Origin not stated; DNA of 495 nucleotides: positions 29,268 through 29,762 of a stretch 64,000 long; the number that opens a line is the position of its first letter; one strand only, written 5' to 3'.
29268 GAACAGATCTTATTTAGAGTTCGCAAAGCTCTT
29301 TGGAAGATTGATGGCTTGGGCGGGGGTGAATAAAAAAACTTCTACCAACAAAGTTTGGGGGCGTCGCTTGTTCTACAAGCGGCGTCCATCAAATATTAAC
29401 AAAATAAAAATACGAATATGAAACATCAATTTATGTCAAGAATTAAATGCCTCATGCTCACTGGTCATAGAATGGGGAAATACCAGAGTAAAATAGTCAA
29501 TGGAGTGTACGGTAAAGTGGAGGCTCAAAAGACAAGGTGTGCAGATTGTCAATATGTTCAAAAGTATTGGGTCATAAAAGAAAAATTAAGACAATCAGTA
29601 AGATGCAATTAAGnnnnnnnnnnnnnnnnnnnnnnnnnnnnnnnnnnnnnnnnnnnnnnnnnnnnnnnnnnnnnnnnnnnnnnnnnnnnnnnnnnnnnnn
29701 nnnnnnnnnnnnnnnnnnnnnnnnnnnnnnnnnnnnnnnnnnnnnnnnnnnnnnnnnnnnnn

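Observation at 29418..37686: Diverged inverted duplicate of a two-gene cassette (4-Cys mini-protein plus 2-TM mini-protein) flanking the rib/aspS/pcd/GNAT region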

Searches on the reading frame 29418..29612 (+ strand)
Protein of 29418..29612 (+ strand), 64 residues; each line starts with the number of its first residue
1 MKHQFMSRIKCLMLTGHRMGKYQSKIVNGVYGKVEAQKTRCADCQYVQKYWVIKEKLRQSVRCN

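Call 8: search_protein_families(library=pfam, proteins=[window:29418-29612:+], max_evalue=10)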
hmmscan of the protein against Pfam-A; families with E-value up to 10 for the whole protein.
window:29418-29612:+ (64 aa): 0 families

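Call 9: search_protein_families(library=ncbifam, proteins=[window:29418-29612:+], max_evalue=10)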
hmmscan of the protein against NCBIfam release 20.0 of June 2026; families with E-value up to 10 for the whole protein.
window:29418-29612:+ (64 aa): 0 families

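Call 11: find_homologous_proteins(query=window:29418-29609:+, max_evalue=0.01)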
Query seq(64 aa) (64 aa): 1 proteins with E <= 0.01 among 1 candidates.
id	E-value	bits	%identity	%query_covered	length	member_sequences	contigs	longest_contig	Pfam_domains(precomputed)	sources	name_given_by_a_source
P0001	1.4e-36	140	100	100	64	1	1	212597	-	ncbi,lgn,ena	-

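Call 21: find_homologous_proteins(query=A2, max_evalue=0.01)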
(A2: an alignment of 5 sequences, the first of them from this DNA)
Query A2 (5 sequences) (64 aa, profile of the alignment): 5 proteins with E <= 0.01 among 398 candidates.
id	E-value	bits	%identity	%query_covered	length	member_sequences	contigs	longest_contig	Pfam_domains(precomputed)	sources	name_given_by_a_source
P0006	1.5e-36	142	70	88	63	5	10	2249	-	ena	-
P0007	1.3e-34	136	65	97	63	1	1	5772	-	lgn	-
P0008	2.3e-34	135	70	95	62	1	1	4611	-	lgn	-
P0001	3.8e-34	134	100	100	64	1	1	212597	-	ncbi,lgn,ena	-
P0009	2.4e-24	103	63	72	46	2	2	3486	-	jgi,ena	-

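Call 23: find_encoding_contigs(protein=P0007, flank=10000)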
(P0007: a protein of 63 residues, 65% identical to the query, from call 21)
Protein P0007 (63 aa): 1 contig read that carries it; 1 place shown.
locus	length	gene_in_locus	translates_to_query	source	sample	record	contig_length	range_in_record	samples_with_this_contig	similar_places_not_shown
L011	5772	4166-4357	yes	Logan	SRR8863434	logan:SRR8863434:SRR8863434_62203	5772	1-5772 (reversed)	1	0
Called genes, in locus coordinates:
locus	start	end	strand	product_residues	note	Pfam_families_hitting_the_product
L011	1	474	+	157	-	?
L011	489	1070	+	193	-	PF14512:TM1586_NiRdase (faint), PF00881:Nitroreductase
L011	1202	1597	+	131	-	PF01371:Trp_repressor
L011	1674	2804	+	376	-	PF01168:Ala_racemase_N, PF00842:Ala_racemase_C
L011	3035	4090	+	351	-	PF00291:PALP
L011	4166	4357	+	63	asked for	-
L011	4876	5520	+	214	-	-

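Call 24: find_encoding_contigs(protein=P0001, flank=10000, max_places=3)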
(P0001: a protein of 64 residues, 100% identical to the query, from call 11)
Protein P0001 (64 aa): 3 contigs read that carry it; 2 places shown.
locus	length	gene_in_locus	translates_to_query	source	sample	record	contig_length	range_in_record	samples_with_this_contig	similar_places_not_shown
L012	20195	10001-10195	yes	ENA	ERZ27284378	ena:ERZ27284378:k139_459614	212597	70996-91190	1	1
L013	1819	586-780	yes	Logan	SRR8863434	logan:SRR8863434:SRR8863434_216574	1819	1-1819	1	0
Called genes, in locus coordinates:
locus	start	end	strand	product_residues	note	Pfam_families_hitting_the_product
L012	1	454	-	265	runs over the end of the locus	PF01925:TauE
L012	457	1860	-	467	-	PF00133:tRNA-synt_1 (faint), PF01921:tRNA-synt_1f (faint), PF01406:tRNA-synt_1e, PF09334:tRNA-synt_1g (faint), PF23493:CysS_C (weak)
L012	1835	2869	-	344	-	PF01594:AI-2E_transport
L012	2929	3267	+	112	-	PF00829:Ribosomal_L21p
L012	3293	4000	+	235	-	-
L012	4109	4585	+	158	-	PF20803:PaaX_M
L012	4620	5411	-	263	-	PF01061:ABC2_membrane, PF12698:ABC2_membrane_3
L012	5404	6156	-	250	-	PF13476:AAA_23 (faint), PF00005:ABC_tran, PF13304:AAA_21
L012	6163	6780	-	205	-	PF21176:RecR_HhH (weak), PF01751:Toprim (weak), PF13662:Toprim_4, PF21175:RecR_C (weak)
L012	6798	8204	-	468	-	PF00772:DnaB, PF13481:AAA_25, PF03796:DnaB_C, PF06745:ATPase (faint)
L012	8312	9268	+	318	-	PF00579:tRNA-synt_1b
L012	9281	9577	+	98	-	PF01371:Trp_repressor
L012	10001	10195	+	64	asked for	-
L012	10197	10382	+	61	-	-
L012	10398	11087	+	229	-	PF01177:Asp_Glu_race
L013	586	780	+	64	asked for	-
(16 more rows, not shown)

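Call 47: predict_structure(alignment_id=A4)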
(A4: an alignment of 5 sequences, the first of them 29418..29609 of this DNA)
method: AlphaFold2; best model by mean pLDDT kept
length: 64 residues; sequences in the alignment: 5
mean_pLDDT: 70.0   pTM: 0.44
mean pLDDT of the five models: 70.0, 62.4, 58.5, 43.7, 39.3
residues with pLDDT >= 90: 0; 70-90: 35; 50-70: 23; < 50: 6
segments of 3 or more residues with pLDDT < 50: 59-64
pLDDT, mean of each block of 10 residues (from residue 1): 64 70 79 79 80 59 43
secondary structure, 60 per line:
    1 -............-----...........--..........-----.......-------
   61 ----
elements in order: H2-13 E19-29 E32-41 E47-53

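Call 48: search_protein_representatives(alignment_id=A4)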
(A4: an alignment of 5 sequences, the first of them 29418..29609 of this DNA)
Query: 5 sequences, 63 profile positions. Proteins with E-value up to 0.001 (for the whole library): 5; up to 1e-10: 2; up to 1e-30: 1. The best 5 are listed.
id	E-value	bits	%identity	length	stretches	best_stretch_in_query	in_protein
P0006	1.6e-36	140.2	-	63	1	1-63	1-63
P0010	3.6e-25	103.8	-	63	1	1-63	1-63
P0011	3.9e-08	49.3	-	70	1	2-53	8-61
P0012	6.7e-06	42.1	-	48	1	18-62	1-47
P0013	7.3e-06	42.0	-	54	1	2-51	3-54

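Call 51: find_encoding_contigs(protein=P0011, flank=10000)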
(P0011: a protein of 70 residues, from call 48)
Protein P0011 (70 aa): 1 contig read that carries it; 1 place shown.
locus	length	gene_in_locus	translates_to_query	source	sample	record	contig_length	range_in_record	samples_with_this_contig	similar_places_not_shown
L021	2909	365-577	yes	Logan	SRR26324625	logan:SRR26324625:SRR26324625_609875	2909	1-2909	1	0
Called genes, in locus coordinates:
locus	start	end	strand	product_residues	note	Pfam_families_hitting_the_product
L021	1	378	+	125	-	?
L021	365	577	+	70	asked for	-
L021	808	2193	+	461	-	PF01336:tRNA_anti-codon, PF00152:tRNA-synt_2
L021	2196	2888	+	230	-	PF00106:adh_short, PF13561:adh_short_C2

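Call 52: find_encoding_contigs(protein=P0013, flank=10000)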
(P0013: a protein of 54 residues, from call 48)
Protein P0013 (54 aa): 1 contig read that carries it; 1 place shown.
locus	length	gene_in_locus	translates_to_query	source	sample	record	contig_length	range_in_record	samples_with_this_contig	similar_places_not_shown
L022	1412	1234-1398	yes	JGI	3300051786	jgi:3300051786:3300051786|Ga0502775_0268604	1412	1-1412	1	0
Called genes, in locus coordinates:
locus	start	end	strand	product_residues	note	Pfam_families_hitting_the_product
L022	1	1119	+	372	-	?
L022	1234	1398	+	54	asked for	-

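Call 53: find_encoding_contigs(protein=P0012, flank=10000)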
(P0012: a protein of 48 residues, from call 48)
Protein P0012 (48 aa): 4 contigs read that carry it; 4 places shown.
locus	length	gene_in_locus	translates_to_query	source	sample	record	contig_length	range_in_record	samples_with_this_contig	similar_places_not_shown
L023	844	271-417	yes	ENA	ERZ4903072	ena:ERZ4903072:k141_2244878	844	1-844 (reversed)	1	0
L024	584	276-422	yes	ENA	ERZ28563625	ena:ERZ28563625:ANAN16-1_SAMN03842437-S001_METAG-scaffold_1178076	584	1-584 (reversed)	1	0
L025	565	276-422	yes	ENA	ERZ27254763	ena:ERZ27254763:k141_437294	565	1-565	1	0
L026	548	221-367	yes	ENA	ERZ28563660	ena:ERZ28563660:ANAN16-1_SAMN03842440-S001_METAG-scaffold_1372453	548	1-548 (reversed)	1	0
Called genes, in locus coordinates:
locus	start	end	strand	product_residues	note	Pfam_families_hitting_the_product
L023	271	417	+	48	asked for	-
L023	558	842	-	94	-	?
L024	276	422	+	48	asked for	-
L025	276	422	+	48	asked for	-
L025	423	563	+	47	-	?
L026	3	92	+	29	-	?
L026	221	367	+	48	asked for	-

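Call 58: search_protein_families(library=pfam, proteins=[L022:1-1119:+, L021:1-378:+, L011:4876-5520:+], max_evalue=0.01)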
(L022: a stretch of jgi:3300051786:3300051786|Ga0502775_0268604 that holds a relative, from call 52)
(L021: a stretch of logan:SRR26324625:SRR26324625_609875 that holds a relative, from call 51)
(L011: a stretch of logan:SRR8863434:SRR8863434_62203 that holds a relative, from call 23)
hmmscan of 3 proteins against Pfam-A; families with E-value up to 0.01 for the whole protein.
L022:1-1119:+ (372 aa): 0 families

L021:1-378:+ (125 aa): 0 families

L011:4876-5520:+ (214 aa): 2 families
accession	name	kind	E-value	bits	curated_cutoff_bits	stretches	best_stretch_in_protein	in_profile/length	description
PF13673.13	Acetyltransf_10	-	0.0012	19.2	23.6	1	76-172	22-111/128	Acetyltransferase (GNAT) domain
PF00583.31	Acetyltransf_1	-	0.0081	16.9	20.7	0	84-168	31-116/116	Acetyltransferase (GNAT) family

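Call 59: fold_search(model_id=the predicted structure, library=pdb)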
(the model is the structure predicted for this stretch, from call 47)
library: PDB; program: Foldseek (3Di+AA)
matches with E <= 10: 849; with E <= 0.001: 0
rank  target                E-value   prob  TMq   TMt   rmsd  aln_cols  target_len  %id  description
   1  3a5z_F                1.6e-01  0.97  0.43  0.46   3.8        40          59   20  Crystal structure of Escherichia coli GenX in complex with elongation factor P (released 2010-08-25)
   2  9gex_C                2.5e-01  0.99  0.48  0.22   2.4        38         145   16  Escherichia coli NrdR with unocuppied outer nucleotide-binding site (released 2026-02-18)
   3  9fvr_C                2.5e-01  0.96  0.51  0.24   2.9        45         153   16  Transcription repressor NrdR from E. coli, ATP/dATP-bound state, SeMet protein (released 2025-03-19)
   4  9a6n_B                2.6e-01  0.96  0.44  0.20   2.7        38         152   18  Integrative model of SOJ-NRDR by crosslinking MS and deep learning (released 2024-09-18)
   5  5wxk_B                2.8e-01  0.96  0.47  0.45   3.4        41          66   10  EarP bound with domain I of EF-P (released 2018-02-28)
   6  9gex_A                3.0e-01  0.98  0.45  0.20   1.9        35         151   14  Escherichia coli NrdR with unocuppied outer nucleotide-binding site (released 2026-02-18)
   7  4lid_B                3.3e-01  0.93  0.46  0.36   3.4        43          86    7  A100, A DNA binding scaffold from Sulfolobus spindle-shape virus 1 (released 2014-09-24)
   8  9gex_D                3.6e-01  0.97  0.48  0.22   2.6        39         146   15  Escherichia coli NrdR with unocuppied outer nucleotide-binding site (released 2026-02-18)
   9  9gex_B                4.6e-01  0.96  0.48  0.24   2.5        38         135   16  Escherichia coli NrdR with unocuppied outer nucleotide-binding site (released 2026-02-18)
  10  9fvr_A                4.6e-01  0.90  0.51  0.24   3.0        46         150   17  Transcription repressor NrdR from E. coli, ATP/dATP-bound state, SeMet protein (released 2025-03-19)
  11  3p1x_B                4.6e-01  0.30  0.33  0.32   6.3        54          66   13  Crystal structure of DRBM 2 domain of Interleukin enhancer-binding factor 3 from Homo sapiens, Northeast Structural Ge (released 2010-12-29)
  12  9asp_B                4.8e-01  0.47  0.37  0.12   6.8        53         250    9  Human Drosha and DGCR8 in complex with Pri-let-7a1 (released 2024-09-04)
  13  9fxk_A                5.2e-01  0.91  0.53  0.25   2.8        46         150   17  Transcription repressor NrdR from E. coli, AMPPNP/ATP-bound state (released 2025-03-19)
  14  9fxk_F                5.5e-01  0.92  0.52  0.25   2.8        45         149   16  Transcription repressor NrdR from E. coli, AMPPNP/ATP-bound state (released 2025-03-19)
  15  9fvr_D                5.8e-01  0.87  0.51  0.24   2.9        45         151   16  Transcription repressor NrdR from E. coli, ATP/dATP-bound state, SeMet protein (released 2025-03-19)
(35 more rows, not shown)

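Call 66: search_protein_families(library=phrogs, proteins=[window:29418-29612:+, P0011], max_evalue=1)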
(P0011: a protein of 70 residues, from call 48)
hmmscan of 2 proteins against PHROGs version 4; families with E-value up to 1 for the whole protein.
window:29418-29612:+ (64 aa): 1 family
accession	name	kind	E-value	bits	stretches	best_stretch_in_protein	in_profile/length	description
phrog_2993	-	unknown function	0.00079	19.9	1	7-51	16-57/90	-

P0011 (70 aa): 1 family
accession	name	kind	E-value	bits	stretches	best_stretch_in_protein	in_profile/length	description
phrog_29342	-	unknown function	0.048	15.1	1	8-31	6-29/80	-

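Call 67: search_protein_families(library=padloc, proteins=[window:29418-29612:+, P0011], max_evalue=1)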
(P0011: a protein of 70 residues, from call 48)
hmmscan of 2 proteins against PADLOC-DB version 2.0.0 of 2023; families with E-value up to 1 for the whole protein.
window:29418-29612:+ (64 aa): 0 families

P0011 (70 aa): 0 families

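Call 70: search_solved_structures(query=A6, max_evalue=10, show_alignments=2)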
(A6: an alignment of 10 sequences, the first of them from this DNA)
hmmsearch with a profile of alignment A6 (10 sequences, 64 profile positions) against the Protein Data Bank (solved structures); distinct sequences matched with E-value up to 10: 0.

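Call 80: fold_search(model_id=the predicted structure, library=viral)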
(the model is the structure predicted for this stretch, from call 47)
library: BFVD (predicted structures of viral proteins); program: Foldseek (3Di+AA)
matches with E <= 10: 1545; with E <= 0.001: 0
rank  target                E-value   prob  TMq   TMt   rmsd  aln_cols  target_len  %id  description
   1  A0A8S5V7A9            7.2e-03  1.00  0.54  0.59   4.0        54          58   20  Uncharacterized protein [CrAss-like virus sp. ctUXy6]
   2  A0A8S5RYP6            1.1e-02  1.00  0.55  0.64   4.9        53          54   15  Putative translation initiation factor 2 domain protein, mixed alpha-beta [Myoviridae sp. ctNQV2]
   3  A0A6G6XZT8            1.8e-02  0.99  0.49  0.37  10.8        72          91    7  (no name in the UniProt tables at hand)
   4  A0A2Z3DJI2            2.6e-02  1.00  0.51  0.60   4.0        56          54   18  Uncharacterized protein [Escherichia phage EP335]
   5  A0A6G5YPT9            3.4e-02  1.00  0.56  0.54   6.8        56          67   11  (no name in the UniProt tables at hand)
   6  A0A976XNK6            5.5e-02  0.99  0.46  0.47   3.0        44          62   25  (no name in the UniProt tables at hand)
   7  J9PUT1                6.3e-02  1.00  0.55  0.67   3.3        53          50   21  Uncharacterized protein [Bacillus phage BPS13]
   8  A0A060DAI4            7.1e-02  1.00  0.57  0.63   3.3        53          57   11  Uncharacterized protein [Salmonella phage 9NA]
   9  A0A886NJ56            7.5e-02  0.60  0.33  0.21  11.0        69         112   14  (no name in the UniProt tables at hand)
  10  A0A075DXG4            8.0e-02  1.00  0.60  0.74   2.0        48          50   17  (no name in the UniProt tables at hand)
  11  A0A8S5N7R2            8.0e-02  1.00  0.53  0.63   2.6        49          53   18  C2H2 type zinc-finger protein [Myoviridae sp. ctiBE32]
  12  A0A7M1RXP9            8.0e-02  0.99  0.54  0.54   4.6        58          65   17  Uncharacterized protein [uncultured phage cr8_1]
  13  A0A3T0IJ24            8.5e-02  1.00  0.50  0.63   2.9        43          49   23  Uncharacterized protein [Bacillus phage DK3]
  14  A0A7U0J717            8.5e-02  1.00  0.53  0.35   3.5        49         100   12  Uncharacterized protein [Streptomyces phage MeganTheeKilla]
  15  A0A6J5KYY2            8.5e-02  0.99  0.53  0.26   4.2        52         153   13  Uncharacterized protein [uncultured Caudovirales phage]
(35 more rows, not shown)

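Call 81: search_protein_families(library=ncbifam, proteins=[L022:1-1119:+, L021:1-378:+], max_evalue=0.1)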
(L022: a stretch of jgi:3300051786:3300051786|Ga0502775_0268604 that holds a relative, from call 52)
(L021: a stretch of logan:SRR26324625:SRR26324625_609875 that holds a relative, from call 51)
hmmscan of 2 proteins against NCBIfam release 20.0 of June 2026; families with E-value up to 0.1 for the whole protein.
L022:1-1119:+ (372 aa): 0 families

L021:1-378:+ (125 aa): 0 families

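Call 82: search_solved_structures(query=L022:1-1119:+, max_evalue=1)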
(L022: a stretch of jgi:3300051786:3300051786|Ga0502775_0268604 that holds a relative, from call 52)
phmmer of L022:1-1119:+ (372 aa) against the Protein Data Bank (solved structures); distinct sequences matched with E-value up to 1: 3.
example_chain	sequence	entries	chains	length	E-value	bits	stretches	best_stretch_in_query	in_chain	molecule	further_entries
4yy5_A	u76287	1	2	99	0.09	15.1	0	216-239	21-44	dTor_3x33L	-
4yy2_A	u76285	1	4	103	0.091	15.1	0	216-239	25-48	dTor_3x33L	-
9k1u_D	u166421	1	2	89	0.34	13.2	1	262-304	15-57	Serine/threonine protein kinase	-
